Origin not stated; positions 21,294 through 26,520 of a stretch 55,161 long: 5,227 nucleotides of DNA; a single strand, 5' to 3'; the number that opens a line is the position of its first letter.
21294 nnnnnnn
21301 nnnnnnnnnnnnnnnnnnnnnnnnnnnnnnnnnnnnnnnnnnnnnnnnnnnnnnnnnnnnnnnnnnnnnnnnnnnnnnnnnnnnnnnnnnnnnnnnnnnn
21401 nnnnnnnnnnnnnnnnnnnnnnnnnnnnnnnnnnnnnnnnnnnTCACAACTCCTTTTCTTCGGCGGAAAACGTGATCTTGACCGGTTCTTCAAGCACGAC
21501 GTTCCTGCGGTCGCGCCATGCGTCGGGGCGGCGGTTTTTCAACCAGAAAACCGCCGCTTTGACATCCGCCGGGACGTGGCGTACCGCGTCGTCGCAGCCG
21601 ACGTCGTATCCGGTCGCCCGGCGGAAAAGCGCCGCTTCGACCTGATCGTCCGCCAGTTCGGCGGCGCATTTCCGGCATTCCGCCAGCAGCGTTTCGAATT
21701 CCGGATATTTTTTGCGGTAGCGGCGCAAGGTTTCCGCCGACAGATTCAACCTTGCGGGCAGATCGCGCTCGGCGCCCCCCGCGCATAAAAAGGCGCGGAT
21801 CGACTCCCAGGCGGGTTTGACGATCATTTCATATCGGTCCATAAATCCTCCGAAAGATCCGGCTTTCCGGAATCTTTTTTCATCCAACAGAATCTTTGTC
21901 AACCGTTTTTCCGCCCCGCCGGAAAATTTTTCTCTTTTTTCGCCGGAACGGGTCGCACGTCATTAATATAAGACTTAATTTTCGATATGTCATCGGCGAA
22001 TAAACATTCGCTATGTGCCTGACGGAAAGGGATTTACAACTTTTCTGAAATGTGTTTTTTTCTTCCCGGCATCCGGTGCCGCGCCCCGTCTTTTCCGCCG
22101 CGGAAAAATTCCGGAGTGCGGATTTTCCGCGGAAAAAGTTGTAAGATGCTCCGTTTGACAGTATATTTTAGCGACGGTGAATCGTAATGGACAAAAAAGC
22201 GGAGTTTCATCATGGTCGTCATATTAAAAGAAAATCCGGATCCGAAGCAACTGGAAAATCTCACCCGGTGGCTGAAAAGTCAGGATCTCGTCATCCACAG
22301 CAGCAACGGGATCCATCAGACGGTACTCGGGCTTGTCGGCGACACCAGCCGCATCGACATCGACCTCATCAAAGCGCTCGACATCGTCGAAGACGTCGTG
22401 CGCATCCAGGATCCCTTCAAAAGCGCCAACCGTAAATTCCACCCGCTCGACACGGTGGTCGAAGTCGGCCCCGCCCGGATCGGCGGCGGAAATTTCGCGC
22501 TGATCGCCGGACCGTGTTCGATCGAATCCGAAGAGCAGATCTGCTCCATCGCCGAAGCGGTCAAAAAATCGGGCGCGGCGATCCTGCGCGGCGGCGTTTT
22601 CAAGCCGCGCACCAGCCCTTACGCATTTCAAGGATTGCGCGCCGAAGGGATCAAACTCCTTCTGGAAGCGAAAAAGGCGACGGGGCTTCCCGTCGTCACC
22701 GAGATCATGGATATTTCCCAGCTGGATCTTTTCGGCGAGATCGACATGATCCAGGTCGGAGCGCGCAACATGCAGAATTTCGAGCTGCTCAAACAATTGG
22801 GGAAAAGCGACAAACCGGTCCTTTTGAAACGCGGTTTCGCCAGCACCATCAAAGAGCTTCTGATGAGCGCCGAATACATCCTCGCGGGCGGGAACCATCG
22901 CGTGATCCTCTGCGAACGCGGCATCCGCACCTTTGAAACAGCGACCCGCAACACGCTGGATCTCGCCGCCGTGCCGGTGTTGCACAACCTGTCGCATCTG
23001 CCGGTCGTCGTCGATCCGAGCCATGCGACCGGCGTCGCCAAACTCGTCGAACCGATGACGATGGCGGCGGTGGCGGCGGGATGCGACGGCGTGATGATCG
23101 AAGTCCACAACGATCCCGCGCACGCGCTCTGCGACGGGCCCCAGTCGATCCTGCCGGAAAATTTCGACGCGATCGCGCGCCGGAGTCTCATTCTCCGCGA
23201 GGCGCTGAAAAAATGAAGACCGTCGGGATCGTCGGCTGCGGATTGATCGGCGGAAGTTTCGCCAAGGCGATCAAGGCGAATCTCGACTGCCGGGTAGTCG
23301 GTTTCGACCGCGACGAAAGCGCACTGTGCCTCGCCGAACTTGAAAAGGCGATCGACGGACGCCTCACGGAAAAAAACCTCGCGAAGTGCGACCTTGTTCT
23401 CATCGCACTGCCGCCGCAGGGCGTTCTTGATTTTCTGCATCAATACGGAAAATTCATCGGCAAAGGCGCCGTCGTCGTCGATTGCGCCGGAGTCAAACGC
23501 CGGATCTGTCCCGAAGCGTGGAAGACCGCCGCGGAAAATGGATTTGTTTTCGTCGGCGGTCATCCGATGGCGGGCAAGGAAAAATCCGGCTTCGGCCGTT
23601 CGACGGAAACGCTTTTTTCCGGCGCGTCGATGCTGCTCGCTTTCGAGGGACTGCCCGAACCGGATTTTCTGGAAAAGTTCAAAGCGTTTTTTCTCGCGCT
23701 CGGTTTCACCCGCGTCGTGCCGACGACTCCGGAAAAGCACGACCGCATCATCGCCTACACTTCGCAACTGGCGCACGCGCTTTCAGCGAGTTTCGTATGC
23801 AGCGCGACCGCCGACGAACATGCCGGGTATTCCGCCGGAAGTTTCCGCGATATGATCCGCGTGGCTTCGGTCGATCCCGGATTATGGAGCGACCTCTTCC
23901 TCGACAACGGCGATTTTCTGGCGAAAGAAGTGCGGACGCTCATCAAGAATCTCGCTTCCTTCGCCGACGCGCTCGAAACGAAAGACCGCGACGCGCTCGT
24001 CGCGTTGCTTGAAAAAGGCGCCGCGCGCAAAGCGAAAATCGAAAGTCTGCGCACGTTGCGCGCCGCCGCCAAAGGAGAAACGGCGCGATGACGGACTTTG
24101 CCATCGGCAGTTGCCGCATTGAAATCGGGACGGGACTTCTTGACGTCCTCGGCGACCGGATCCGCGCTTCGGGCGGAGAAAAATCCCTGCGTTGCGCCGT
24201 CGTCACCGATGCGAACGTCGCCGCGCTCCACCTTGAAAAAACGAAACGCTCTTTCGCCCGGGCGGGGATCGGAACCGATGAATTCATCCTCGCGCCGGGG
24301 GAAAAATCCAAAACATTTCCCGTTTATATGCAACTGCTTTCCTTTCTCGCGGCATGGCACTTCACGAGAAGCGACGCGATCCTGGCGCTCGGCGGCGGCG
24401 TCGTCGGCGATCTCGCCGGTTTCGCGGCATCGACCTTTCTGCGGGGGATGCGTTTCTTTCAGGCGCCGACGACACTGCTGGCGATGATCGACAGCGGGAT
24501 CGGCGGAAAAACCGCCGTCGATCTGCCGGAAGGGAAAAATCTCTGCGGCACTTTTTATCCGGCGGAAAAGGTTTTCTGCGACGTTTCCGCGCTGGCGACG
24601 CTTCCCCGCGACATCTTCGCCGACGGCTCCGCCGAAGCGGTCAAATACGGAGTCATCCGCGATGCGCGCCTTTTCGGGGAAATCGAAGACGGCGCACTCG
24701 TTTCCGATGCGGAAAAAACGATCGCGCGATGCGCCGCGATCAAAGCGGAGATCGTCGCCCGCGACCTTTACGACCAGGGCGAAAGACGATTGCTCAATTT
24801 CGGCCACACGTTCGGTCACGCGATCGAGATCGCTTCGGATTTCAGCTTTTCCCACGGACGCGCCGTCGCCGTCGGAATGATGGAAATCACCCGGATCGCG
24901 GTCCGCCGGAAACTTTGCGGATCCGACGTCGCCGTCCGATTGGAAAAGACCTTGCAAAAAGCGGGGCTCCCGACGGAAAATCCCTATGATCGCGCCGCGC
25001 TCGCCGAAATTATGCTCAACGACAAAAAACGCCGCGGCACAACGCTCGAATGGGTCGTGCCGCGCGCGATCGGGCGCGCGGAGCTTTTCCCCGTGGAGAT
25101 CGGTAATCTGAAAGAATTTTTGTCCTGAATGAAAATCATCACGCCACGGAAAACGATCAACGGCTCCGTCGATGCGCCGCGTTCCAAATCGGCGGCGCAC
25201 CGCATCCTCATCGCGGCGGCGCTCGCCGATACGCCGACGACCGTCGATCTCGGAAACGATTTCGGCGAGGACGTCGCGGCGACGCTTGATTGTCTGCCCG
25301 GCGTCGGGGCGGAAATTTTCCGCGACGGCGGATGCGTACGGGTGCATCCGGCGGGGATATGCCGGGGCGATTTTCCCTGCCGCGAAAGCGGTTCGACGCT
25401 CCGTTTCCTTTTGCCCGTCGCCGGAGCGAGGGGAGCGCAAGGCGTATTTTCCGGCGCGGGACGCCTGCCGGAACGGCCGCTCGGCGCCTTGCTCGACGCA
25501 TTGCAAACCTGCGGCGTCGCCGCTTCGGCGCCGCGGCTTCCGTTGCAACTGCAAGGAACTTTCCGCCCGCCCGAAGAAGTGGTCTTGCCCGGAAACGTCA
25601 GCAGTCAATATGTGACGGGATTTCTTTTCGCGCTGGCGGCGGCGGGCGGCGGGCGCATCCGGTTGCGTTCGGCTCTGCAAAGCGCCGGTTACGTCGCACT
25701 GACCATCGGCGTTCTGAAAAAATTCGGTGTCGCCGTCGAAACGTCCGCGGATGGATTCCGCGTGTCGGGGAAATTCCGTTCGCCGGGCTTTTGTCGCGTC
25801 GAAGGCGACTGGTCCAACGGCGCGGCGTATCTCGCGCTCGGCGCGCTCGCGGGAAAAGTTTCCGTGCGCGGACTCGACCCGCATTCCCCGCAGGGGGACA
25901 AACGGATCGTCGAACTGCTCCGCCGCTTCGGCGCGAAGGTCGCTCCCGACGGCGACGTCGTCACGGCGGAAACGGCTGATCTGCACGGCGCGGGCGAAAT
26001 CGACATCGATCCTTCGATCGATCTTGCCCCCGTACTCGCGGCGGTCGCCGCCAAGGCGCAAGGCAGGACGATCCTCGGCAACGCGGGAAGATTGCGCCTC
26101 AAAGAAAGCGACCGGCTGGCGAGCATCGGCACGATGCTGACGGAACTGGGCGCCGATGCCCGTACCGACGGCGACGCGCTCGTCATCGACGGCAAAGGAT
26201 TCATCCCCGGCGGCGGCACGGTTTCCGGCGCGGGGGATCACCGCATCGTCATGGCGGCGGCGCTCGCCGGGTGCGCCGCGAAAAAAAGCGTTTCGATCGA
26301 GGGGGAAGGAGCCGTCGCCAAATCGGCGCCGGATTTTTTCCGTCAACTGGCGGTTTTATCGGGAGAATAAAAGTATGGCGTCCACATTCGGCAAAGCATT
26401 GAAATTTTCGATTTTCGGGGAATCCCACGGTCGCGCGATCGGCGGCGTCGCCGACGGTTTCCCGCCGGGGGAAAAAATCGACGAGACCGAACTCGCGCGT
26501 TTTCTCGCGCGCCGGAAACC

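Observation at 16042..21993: Head-only phage-derived packaging module embedded between core genes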

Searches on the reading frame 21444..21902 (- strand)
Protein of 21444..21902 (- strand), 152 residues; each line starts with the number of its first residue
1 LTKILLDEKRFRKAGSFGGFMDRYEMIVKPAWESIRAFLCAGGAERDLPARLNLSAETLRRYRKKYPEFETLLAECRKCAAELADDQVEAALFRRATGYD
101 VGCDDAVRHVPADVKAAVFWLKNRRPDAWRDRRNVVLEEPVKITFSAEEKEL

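Call 3: search_protein_families(library=pfam, proteins=[window:21444-21902:-], max_evalue=0.01)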
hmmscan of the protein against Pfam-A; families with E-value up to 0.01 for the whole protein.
window:21444-21902:- (152 aa): 0 families

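Call 4: search_protein_families(library=phrogs, proteins=[window:21444-21902:-], max_evalue=0.01)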
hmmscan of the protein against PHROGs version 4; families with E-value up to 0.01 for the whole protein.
window:21444-21902:- (152 aa): 3 families
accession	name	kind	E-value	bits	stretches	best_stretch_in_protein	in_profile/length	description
phrog_309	-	head and packaging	1.8e-22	81.8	1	52-148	166-269/319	terminase small subunit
phrog_4044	-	head and packaging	8.5e-05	23.1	1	53-98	50-92/180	terminase small subunit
phrog_23444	-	head and packaging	0.0037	18.3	0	54-124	9-93/126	terminase small subunit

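Call 73: search_protein_families(library=padloc, proteins=[window:21444-21842:-], max_evalue=0.01)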
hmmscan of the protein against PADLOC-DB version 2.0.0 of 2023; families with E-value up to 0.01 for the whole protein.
window:21444-21842:- (132 aa): 0 families

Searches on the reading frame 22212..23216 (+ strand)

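Call 86: search_protein_families(library=pfam, proteins=[window:22212-23216:+], max_evalue=0.0001)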
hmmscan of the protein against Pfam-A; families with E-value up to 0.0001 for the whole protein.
window:22212-23216:+ (334 aa): 3 families
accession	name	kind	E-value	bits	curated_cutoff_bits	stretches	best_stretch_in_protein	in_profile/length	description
PF00793.26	DAHP_synth_1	-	1.2e-76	257.6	25.5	1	88-323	10-259/270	DAHP synthetase I family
PF18152.6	DAHP_snth_FXD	-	3.1e-20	72.2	27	1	1-66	1-66/67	DAHP synthase ferredoxin-like domain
PF03102.20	NeuB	-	7.9e-06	26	22.1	1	142-329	53-233/241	NeuB family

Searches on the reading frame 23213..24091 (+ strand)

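Call 86: search_protein_families(library=pfam, proteins=[window:23213-24091:+], max_evalue=0.0001)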
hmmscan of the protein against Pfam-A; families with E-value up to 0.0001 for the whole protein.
window:23213-24091:+ (292 aa): 5 families
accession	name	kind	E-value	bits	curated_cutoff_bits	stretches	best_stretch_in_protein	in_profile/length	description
PF02153.23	PDH_N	-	5.8e-21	75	26.5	1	16-162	1-147/154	Prephenate dehydrogenase, nucleotide-binding domain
PF20463.3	PDH_C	-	7e-18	65.3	22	1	172-267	1-101/102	Prephenate dehydrogenase, dimerization domain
PF02826.25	2-Hacid_dh_C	-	2.9e-06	27.2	25.1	1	2-67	37-100/178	D-isomer specific 2-hydroxyacid dehydrogenase, NAD binding domain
PF03446.21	NAD_binding_2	-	4.4e-06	27.2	21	1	3-123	1-123/161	NAD binding domain of 6-phosphogluconate dehydrogenase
PF03807.23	F420_oxidored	-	5.9e-06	27.2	21.6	1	3-92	1-92/94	NADP oxidoreductase coenzyme F420-dependent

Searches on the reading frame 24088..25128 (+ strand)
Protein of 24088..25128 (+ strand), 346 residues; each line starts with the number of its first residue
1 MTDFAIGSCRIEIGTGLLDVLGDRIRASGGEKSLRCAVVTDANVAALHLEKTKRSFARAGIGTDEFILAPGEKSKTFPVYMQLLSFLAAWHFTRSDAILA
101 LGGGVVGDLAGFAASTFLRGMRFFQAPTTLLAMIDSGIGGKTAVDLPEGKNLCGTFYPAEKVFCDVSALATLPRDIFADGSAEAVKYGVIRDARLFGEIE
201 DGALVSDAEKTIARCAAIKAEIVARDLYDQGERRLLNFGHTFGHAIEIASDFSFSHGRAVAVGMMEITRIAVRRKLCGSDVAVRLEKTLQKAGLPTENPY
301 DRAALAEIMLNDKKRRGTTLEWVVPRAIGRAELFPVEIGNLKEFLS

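Call 86: search_protein_families(library=pfam, proteins=[window:24088-25128:+], max_evalue=0.0001)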
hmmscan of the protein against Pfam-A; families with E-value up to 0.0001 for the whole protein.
window:24088-25128:+ (346 aa): 4 families
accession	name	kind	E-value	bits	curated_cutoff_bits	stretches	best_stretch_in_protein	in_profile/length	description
PF01761.26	DHQ_synthase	-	1.8e-40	137.6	24.2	1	66-177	2-113/115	3-dehydroquinate synthase N-terminal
PF24621.2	DHQS_C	-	1.7e-38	132.2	27.6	1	180-314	1-143/144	3-dehydroquinate synthase C-terminal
PF13685.12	Fe-ADH_2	-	2.8e-07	31.1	28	1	13-129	2-107/149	Iron-containing alcohol dehydrogenase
PF00465.25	Fe-ADH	-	2.7e-05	24.3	31.3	1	10-116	3-102/168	Iron-containing alcohol dehydrogenase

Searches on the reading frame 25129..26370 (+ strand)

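Call 86: search_protein_families(library=pfam, proteins=[window:25129-26370:+], max_evalue=0.0001)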
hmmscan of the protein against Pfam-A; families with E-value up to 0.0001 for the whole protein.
window:25129-26370:+ (413 aa): 1 family
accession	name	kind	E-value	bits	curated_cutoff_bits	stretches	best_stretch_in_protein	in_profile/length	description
PF00275.25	EPSP_synthase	-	1.1e-72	245.5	22.8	1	5-407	2-417/417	EPSP synthase (3-phosphoshikimate 1-carboxyvinyltransferase)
